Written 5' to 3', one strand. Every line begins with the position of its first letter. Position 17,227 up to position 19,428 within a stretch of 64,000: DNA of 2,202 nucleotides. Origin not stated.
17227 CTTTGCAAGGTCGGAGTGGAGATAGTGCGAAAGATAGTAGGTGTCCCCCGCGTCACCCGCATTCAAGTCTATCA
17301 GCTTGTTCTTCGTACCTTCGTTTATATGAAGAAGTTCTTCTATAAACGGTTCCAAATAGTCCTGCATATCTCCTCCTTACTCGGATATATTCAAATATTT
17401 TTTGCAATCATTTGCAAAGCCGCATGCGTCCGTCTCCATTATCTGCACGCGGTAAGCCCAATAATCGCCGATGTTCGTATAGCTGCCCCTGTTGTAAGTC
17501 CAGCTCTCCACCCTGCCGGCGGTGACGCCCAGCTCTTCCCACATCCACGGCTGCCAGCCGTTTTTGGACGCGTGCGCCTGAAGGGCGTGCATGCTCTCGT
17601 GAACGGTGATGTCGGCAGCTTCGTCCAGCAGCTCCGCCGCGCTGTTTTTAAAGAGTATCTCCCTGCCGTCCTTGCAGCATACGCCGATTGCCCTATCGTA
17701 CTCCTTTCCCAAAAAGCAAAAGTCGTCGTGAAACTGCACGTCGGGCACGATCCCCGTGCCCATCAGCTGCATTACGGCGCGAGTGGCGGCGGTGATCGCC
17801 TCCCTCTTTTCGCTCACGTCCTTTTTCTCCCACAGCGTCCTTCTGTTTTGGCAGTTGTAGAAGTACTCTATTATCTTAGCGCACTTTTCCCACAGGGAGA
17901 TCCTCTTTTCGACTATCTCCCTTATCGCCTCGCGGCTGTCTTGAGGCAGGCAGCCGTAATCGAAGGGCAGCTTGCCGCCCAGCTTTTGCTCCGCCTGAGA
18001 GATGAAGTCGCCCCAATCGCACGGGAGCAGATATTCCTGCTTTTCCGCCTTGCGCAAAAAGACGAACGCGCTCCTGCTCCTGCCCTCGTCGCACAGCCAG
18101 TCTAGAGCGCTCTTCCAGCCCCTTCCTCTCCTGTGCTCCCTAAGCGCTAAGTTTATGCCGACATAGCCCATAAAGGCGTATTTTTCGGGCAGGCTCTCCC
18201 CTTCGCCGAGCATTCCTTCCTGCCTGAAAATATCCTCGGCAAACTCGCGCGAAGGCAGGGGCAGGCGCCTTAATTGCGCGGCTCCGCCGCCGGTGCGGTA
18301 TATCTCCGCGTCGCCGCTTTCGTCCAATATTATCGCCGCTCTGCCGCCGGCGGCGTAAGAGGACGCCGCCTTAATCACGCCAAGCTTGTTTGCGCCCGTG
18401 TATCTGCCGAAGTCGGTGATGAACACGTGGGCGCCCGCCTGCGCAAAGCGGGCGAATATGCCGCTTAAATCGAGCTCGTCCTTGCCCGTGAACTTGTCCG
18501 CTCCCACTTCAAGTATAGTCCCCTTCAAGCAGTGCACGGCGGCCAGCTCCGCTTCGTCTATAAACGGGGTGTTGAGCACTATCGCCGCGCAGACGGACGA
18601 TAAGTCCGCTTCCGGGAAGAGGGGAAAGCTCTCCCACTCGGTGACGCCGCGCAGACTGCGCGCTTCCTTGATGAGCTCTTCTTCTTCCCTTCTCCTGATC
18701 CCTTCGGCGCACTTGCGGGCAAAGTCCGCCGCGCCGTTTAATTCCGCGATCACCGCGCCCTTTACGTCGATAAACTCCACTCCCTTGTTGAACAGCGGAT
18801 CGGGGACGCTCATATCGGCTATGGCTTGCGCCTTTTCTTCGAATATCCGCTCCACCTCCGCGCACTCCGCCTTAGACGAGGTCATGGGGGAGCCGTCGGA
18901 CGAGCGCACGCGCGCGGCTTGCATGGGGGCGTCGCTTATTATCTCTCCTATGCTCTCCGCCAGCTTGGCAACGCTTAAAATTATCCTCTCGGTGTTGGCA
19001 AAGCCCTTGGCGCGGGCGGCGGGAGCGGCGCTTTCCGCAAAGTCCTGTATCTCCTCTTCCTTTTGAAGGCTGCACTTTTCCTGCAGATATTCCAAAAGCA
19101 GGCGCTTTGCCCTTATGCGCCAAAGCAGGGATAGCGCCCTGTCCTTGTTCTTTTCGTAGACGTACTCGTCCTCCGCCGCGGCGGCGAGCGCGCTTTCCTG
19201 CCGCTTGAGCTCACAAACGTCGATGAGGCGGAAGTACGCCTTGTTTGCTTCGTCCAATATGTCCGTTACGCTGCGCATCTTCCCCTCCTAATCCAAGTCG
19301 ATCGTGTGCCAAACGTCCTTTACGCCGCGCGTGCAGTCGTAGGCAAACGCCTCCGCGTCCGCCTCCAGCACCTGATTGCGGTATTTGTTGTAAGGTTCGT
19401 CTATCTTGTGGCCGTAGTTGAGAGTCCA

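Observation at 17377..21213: Tandem paralogs with a helical N-domain, an apparently P-loop-less AAA-like middle and a C-terminal HExxH metallopeptidase motif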

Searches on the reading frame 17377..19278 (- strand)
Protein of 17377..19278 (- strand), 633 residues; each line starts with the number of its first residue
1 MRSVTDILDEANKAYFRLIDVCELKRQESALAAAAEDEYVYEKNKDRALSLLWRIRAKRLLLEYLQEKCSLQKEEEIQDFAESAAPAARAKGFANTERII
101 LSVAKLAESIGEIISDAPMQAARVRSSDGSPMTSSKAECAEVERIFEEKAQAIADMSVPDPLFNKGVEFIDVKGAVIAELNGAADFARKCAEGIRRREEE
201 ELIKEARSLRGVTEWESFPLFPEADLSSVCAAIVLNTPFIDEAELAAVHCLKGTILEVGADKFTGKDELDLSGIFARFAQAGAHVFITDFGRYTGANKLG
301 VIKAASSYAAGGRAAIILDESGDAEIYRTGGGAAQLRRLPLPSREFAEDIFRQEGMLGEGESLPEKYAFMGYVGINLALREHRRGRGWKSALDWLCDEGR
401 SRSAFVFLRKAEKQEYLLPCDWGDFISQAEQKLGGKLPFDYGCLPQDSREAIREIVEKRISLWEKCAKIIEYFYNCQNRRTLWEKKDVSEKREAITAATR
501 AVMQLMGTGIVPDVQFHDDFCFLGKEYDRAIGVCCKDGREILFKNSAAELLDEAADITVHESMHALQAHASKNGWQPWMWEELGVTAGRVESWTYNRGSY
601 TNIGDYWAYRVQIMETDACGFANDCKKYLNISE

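Call 6: search_protein_families(library=pfam, proteins=[window:17377-19278:-], max_evalue=0.1)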
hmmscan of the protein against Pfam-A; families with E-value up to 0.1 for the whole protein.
window:17377-19278:- (633 aa): 0 families

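Call 9: search_protein_families(library=padloc, proteins=[window:17377-19278:-], max_evalue=0.01)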
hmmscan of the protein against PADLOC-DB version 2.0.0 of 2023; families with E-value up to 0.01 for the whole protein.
window:17377-19278:- (633 aa): 0 families

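Call 11: search_protein_families(library=ncbifam, proteins=[window:17377-19278:-], max_evalue=0.01)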
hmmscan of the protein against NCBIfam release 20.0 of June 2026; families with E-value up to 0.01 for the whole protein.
window:17377-19278:- (633 aa): 0 families

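Call 20: search_protein_families(library=phrogs, proteins=[window:17377-19278:-], max_evalue=0.01)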
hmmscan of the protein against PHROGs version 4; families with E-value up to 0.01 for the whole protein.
window:17377-19278:- (633 aa): 0 families

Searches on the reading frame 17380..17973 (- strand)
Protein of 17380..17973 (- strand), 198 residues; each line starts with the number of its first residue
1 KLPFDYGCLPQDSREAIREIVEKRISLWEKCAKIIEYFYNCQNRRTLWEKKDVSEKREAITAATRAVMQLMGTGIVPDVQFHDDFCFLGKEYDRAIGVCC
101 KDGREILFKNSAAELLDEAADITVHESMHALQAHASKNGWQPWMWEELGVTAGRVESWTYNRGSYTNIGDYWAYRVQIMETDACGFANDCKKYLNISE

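Call 26: search_protein_families(library=pfam, proteins=[window:17380-17973:-], max_evalue=10)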
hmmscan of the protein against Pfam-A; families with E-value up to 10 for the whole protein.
seq(198 aa): 4 families
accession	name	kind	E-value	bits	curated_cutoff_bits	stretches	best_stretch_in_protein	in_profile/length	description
PF01973.23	MptE-like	-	0.057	13.6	34.6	1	56-81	49-74/171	6-hydroxymethylpterin diphosphokinase MptE-like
PF11695.14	DUF3291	-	0.097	12.8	23.5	1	22-62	61-101/139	Domain of unknown function (DUF3291)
PF23517.1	WW_TCERG1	-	0.12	12.1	70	1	37-50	26-39/55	TCERG1 WW domain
PF00397.32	WW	-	0.21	12.1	26.9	1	37-50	17-30/31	WW domain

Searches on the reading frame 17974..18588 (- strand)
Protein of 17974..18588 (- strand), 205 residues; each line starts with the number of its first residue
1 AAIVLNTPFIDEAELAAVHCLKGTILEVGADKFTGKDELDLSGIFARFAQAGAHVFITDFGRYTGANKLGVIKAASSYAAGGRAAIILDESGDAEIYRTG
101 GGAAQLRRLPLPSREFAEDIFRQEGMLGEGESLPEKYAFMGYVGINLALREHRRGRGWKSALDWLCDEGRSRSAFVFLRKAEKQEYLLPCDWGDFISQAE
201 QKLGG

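Call 26: search_protein_families(library=pfam, proteins=[window:17974-18588:-], max_evalue=10)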
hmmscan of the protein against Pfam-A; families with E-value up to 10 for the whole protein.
seq(205 aa): 1 family
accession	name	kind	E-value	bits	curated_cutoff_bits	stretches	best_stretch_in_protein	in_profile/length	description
PF05971.18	Methyltransf_10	-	0.061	13.1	23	1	92-164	222-295/299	RNA methyltransferase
